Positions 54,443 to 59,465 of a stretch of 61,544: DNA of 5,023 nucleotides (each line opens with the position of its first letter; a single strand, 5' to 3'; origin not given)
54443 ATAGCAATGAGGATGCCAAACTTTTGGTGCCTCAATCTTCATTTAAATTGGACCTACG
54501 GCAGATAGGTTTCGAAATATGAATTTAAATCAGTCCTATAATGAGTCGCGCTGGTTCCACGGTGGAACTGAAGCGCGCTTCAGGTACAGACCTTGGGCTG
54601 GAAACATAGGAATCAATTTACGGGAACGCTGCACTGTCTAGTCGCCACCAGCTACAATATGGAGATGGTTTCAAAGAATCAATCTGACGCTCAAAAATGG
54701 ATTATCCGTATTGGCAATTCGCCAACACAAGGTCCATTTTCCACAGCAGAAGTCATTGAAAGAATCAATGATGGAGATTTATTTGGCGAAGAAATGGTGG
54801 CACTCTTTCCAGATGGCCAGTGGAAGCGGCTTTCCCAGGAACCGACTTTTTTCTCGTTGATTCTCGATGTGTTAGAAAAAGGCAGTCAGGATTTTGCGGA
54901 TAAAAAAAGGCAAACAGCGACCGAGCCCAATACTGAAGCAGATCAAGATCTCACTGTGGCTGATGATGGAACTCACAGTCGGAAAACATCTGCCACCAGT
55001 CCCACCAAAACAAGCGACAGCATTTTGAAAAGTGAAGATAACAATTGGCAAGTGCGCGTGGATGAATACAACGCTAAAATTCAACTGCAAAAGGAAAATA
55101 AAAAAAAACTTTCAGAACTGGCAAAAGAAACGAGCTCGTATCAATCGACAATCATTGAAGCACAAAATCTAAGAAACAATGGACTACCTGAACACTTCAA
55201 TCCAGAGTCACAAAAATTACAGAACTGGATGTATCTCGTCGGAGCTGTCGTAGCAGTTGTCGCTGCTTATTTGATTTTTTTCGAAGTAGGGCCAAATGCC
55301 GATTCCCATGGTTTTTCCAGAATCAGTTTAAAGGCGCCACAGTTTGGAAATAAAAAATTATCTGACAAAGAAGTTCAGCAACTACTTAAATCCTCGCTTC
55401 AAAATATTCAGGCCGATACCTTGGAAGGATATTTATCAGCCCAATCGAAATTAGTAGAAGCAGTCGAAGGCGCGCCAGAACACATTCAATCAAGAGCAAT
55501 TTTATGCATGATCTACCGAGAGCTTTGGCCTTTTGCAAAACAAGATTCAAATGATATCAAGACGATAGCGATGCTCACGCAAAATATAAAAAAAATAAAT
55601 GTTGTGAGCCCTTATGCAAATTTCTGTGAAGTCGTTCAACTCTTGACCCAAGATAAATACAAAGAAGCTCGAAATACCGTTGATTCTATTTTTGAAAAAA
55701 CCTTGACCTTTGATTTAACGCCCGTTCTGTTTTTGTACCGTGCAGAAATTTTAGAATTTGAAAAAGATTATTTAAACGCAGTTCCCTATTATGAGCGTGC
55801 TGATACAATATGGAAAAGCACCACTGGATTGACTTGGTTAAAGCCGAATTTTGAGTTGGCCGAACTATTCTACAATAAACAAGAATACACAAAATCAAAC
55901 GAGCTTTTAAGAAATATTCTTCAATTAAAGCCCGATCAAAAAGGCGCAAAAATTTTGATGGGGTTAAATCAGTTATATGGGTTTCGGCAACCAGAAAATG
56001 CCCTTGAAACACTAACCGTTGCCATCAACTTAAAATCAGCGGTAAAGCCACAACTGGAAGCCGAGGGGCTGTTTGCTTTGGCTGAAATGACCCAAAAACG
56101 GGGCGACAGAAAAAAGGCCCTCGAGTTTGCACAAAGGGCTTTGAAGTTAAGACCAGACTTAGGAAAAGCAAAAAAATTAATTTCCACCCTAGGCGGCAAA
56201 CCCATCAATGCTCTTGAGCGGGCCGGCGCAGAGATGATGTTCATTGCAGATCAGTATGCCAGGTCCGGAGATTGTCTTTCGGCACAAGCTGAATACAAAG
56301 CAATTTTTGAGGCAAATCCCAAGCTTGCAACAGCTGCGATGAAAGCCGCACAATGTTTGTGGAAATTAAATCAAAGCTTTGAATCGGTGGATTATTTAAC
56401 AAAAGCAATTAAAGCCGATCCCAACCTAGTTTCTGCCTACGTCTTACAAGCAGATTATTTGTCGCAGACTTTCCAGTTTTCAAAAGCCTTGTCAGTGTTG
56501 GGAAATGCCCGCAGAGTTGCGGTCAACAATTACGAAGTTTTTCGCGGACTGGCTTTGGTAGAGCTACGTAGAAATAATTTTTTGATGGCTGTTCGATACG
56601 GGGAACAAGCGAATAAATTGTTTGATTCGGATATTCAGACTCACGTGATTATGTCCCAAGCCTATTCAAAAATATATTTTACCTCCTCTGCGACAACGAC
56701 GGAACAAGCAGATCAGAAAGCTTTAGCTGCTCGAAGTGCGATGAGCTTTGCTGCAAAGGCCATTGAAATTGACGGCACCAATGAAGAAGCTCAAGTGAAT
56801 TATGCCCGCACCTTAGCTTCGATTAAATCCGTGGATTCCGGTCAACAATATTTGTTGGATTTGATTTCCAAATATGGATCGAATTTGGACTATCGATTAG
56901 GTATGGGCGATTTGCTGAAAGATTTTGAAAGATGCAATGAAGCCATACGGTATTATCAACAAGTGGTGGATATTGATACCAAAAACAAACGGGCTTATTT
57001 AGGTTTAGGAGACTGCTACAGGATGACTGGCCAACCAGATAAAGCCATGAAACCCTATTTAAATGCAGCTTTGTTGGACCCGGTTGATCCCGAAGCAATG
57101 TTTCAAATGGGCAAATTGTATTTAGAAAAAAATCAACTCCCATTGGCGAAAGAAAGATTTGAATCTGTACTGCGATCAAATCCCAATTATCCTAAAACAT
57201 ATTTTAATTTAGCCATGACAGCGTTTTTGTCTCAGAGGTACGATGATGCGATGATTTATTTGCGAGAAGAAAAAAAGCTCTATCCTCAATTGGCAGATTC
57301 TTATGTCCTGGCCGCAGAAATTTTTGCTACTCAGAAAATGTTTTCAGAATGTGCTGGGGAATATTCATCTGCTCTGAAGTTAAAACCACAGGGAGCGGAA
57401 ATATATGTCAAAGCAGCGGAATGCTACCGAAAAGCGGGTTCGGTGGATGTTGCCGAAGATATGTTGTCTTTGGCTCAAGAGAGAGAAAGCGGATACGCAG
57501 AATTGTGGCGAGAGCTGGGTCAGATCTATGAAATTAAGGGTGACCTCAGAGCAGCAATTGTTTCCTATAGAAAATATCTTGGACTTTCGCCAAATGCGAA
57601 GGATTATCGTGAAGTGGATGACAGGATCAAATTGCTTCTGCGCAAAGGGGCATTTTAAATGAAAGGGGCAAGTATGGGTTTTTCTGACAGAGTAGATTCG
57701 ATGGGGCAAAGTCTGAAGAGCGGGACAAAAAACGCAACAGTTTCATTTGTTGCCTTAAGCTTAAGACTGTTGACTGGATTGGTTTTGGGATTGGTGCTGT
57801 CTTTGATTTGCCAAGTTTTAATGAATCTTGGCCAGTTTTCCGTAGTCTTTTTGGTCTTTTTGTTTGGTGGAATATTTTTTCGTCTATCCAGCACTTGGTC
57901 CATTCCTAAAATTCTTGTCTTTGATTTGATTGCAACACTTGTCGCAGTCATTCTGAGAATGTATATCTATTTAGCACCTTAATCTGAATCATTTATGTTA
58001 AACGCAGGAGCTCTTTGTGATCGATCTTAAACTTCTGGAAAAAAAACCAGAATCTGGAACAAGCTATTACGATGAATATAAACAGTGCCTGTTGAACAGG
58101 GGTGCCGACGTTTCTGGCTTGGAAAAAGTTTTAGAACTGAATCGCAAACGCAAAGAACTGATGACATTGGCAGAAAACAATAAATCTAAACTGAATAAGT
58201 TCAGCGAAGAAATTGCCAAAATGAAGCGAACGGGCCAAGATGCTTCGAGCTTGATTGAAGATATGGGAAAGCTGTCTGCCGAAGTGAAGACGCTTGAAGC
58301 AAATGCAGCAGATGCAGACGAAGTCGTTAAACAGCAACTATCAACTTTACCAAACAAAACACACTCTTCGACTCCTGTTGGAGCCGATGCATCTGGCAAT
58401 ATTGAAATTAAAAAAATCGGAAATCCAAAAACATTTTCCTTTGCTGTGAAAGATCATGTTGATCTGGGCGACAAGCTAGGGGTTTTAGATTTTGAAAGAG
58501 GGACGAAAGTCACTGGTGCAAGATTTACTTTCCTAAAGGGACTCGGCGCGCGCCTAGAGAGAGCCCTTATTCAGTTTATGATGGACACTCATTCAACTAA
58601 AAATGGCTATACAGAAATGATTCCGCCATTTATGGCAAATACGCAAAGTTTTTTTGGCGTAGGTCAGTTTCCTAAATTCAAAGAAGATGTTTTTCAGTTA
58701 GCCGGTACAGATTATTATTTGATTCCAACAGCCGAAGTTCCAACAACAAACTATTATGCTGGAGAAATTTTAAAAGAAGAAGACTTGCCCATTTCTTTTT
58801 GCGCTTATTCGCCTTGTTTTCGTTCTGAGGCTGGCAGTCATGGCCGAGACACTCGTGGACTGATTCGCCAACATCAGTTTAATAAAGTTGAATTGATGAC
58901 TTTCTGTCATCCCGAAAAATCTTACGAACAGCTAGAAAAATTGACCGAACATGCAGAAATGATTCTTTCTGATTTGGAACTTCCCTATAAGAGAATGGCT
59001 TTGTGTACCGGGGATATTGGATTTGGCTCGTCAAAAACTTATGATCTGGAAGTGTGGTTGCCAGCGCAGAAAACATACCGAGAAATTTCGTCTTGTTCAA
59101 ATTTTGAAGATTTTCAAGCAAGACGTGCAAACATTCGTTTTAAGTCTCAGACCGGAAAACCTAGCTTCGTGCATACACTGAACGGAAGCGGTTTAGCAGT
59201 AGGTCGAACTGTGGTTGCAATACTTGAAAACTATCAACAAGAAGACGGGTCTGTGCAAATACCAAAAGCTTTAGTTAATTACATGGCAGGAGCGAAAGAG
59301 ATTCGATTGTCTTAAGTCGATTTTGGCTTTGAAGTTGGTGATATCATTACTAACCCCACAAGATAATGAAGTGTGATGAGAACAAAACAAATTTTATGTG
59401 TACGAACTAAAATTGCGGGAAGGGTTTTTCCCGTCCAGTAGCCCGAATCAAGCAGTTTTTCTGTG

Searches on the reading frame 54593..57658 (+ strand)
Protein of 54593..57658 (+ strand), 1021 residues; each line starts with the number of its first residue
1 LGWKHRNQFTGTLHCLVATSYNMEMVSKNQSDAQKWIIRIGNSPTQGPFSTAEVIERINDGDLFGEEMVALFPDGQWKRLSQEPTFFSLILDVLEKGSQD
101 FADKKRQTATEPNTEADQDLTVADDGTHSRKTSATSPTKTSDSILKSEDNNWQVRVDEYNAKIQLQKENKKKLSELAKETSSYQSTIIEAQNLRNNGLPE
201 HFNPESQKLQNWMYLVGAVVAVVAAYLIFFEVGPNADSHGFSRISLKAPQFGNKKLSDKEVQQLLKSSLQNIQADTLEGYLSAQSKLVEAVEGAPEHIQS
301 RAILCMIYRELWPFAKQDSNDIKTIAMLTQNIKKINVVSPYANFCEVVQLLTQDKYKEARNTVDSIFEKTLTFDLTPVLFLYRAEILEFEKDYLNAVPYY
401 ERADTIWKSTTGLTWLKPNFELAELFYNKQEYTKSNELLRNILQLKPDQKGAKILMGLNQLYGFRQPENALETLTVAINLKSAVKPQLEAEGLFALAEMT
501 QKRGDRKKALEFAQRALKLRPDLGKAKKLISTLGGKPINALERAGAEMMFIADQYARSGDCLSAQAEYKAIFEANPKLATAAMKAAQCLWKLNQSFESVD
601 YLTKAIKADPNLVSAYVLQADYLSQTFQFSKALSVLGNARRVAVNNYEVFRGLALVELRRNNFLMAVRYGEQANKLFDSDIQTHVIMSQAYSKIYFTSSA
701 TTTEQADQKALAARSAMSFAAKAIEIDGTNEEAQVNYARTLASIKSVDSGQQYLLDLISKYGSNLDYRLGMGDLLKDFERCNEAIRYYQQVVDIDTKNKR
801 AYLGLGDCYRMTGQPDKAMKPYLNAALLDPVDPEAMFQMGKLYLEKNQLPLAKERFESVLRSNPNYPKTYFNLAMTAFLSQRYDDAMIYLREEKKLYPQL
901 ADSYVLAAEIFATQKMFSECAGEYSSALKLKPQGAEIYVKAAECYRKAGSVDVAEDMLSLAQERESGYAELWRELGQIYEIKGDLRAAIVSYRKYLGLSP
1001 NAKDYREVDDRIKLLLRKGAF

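Call 45: search_protein_families(library=pfam, proteins=[window:54593-57658:+], max_evalue=0.00001)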
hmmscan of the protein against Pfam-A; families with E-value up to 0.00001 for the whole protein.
window:54593-57658:+ (1021 aa): 18 families
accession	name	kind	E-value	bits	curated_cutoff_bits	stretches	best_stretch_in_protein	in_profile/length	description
PF13432.12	TPR_16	-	1.7e-30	105.5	32.7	2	838-899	2-63/65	Tetratricopeptide repeat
PF07719.23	TPR_2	-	3.1e-28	96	27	0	490-522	1-33/34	Tetratricopeptide repeat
PF14559.12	TPR_19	-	3.4e-26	91.8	25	1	782-833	8-59/68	Tetratricopeptide repeat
PF13431.12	TPR_17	-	2e-24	84.2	24.4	0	787-818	1-32/34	Tetratricopeptide repeat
PF13428.12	TPR_14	-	2.9e-22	77.4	23.5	0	800-842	2-44/44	Tetratricopeptide repeat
PF13181.12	TPR_8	-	1.2e-20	72.2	25.7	0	970-1001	2-33/34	Tetratricopeptide repeat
PF13424.12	TPR_12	-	9.5e-20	71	30.1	0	770-821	8-67/77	Tetratricopeptide repeat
PF00515.34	TPR_1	-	1e-18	66.7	27.8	0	969-1001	1-33/34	Tetratricopeptide repeat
PF13414.12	TPR_11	-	1.8e-14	53.5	26.8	0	806-846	1-41/42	TPR repeat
PF13174.12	TPR_6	-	2.6e-12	47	26.3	0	834-865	1-32/33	Tetratricopeptide repeat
PF12895.13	ANAPC3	-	2.8e-10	40.8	27.2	0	782-845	6-68/82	Anaphase-promoting complex, cyclosome, subunit 3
PF23914.1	TPR_CcmH_CycH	-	8.5e-10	39.1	42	0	714-794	67-150/158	Cytochrome c-type biogenesis protein H TPR domain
PF13371.12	TPR_9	-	6.7e-09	36.1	35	0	968-1012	28-72/73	Tetratricopeptide repeat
PF24575.1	TPR_Slam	-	7e-08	33.3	35.2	0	838-886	52-100/104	Surface lipoprotein assembly modifier, N-terminal TPR repeats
PF25064.1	ARM_TT21_5th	-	2e-07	31.7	27.8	0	548-641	4-100/117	TT21 fifth ARM repeats domain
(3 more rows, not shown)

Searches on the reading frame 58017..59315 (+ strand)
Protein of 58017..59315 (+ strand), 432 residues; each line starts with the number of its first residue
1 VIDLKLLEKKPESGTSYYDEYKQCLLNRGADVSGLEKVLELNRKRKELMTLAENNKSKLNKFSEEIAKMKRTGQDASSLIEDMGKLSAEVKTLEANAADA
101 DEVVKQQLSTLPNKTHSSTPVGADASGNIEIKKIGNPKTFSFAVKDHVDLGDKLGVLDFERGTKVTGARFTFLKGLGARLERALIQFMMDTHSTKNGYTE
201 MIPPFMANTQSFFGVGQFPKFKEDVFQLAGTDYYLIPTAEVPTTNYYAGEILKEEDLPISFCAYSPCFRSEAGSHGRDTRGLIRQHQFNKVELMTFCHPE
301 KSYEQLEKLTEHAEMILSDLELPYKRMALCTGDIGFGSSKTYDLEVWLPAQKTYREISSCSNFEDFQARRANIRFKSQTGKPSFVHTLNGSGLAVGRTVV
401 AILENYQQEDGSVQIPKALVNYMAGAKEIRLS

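Call 45: search_protein_families(library=pfam, proteins=[window:58017-59315:+], max_evalue=0.00001)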
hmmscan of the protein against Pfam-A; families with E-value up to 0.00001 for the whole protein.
window:58017-59315:+ (432 aa): 2 families
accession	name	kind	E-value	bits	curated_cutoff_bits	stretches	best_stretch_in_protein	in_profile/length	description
PF00587.30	tRNA-synt_2b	-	5.4e-44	150.8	29.3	1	231-406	9-179/179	tRNA synthetase class II core domain (G, H, P, S and T)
PF02403.27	Seryl_tRNA_N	-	1e-19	71.2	28.2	1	1-113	1-106/108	Seryl-tRNA synthetase N-terminal domain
